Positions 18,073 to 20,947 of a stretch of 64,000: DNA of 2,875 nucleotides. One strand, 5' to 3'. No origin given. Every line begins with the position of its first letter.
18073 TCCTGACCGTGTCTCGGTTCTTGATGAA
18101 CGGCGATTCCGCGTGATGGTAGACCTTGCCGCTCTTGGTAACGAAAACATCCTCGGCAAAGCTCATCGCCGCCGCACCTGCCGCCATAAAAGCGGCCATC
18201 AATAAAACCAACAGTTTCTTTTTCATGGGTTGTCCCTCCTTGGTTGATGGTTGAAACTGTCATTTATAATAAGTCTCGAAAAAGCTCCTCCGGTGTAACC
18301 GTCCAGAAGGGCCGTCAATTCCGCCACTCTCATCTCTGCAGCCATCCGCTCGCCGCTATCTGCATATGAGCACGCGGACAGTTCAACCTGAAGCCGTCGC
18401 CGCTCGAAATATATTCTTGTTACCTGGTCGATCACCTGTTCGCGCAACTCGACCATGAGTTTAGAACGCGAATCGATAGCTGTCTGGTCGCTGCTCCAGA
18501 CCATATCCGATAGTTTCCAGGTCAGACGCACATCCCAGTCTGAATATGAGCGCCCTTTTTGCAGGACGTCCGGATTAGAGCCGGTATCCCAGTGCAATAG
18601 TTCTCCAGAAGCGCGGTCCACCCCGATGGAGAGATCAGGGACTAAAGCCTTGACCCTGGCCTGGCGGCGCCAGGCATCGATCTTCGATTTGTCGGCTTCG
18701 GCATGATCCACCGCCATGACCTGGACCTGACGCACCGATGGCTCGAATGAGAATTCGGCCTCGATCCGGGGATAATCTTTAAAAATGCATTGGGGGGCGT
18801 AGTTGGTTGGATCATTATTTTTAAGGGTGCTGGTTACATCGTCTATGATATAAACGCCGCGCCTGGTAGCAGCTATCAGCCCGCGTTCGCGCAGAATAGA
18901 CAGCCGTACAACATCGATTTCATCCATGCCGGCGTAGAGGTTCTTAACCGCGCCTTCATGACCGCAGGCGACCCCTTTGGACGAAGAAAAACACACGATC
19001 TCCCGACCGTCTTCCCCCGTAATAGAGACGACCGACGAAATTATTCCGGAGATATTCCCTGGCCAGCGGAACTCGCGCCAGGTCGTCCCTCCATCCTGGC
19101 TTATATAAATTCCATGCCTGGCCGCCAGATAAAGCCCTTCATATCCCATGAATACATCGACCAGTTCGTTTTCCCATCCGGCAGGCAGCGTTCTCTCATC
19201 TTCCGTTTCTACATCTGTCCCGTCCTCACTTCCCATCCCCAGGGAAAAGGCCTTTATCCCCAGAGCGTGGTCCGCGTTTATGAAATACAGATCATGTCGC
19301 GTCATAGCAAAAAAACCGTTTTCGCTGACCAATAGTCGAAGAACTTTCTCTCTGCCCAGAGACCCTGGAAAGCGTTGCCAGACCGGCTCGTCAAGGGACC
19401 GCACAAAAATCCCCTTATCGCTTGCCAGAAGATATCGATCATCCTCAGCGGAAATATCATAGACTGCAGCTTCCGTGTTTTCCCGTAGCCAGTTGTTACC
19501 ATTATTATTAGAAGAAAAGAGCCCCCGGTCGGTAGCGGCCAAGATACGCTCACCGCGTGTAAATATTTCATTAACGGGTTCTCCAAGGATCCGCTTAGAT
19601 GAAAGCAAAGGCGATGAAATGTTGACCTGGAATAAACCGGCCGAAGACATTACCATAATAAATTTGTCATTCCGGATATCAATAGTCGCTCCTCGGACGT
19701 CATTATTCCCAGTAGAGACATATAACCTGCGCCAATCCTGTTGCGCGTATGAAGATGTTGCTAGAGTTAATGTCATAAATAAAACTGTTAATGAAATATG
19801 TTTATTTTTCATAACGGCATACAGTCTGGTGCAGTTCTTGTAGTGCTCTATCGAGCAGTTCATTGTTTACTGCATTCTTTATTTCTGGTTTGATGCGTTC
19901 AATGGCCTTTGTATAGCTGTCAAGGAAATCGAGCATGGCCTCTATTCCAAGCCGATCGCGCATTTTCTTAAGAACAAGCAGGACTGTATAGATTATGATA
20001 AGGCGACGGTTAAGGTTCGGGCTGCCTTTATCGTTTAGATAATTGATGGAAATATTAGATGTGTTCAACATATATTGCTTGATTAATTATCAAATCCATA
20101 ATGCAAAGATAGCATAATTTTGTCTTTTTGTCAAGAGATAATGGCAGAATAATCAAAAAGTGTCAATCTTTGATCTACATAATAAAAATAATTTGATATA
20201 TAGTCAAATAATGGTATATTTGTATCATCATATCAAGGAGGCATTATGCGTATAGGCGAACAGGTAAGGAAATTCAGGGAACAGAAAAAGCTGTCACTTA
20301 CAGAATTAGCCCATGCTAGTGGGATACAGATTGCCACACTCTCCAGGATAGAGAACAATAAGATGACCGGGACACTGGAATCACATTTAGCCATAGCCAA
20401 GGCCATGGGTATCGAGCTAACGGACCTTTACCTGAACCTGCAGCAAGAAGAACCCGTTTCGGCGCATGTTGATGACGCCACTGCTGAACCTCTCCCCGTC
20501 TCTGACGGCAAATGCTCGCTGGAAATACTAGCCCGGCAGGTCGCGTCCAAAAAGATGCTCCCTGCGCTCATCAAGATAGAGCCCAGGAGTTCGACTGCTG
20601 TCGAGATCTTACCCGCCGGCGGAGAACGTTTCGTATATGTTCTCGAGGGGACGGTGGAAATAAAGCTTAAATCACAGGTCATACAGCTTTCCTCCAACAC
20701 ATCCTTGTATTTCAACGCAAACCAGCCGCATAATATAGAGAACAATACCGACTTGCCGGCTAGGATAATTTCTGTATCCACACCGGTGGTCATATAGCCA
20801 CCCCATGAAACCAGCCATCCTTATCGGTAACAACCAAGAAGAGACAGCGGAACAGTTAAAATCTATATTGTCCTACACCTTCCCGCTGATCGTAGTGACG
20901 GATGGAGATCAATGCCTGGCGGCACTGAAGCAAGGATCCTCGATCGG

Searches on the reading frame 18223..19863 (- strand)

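Call 7: search_protein_families(library=pfam, proteins=[window:18223-19863:-], max_evalue=0.01)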
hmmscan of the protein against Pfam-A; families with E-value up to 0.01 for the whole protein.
window:18223-19863:- (546 aa): 0 families

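Call 96: search_protein_families(library=ncbifam, proteins=[window:18223-19863:-], max_evalue=1)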
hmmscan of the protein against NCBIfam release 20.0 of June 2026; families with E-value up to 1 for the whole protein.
window:18223-19863:- (546 aa): 3 families
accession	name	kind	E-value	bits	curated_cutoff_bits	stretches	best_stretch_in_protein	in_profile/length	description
NF045728.1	glycosyl_F510_1955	equivalog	2.6e-08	33.4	175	2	105-166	150-214/246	F510_1955 family glycosylhydrolase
NF052228.1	T9SS_PorZ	equivalog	0.00038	19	260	1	65-199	130-266/757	type IX secretion system anionic LPS delivery protein PorZ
NF001940.0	PRK00720.1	equivalog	0.088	12.9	83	1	198-229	31-63/78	twin-arginine translocase TatA/TatE family subunit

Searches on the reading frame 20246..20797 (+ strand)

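Call 8: search_protein_families(library=pfam, proteins=[window:20246-20797:+], max_evalue=0.1)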
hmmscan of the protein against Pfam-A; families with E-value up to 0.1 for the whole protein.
window:20246-20797:+ (183 aa): 10 families
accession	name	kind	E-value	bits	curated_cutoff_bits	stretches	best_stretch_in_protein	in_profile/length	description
PF07883.17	Cupin_2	-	8.5e-12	45.1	27.2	1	126-177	18-69/70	Cupin domain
PF01381.28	HTH_3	-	3.5e-10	40.2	23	1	7-61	1-55/55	Helix-turn-helix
PF13443.12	HTH_26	-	1.2e-07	32.2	22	1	8-61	3-57/63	Cro/C1-type HTH DNA-binding domain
PF12844.13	HTH_19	-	1.8e-06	28.2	30.2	1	4-62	1-59/64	Helix-turn-helix domain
PF01050.24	MannoseP_isomer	-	2.1e-06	28.3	23.6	1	109-178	33-101/116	Mannose-6-phosphate isomerase C-terminal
PF13560.12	HTH_31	-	1.8e-05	25.4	27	1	3-38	2-37/64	Helix-turn-helix domain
PF13413.12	HTH_25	-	0.00034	20.8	24.6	1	8-40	3-35/62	Helix-turn-helix domain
PF13744.12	HTH_37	-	0.002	18.3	27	1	3-57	19-74/80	Helix-turn-helix domain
PF02311.25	AraC_binding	-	0.0027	17.9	21.1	1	129-177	26-76/135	AraC-like ligand binding domain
PF05726.19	Pirin_C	-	0.018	15.9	27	1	109-175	4-65/103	Pirin C-terminal cupin domain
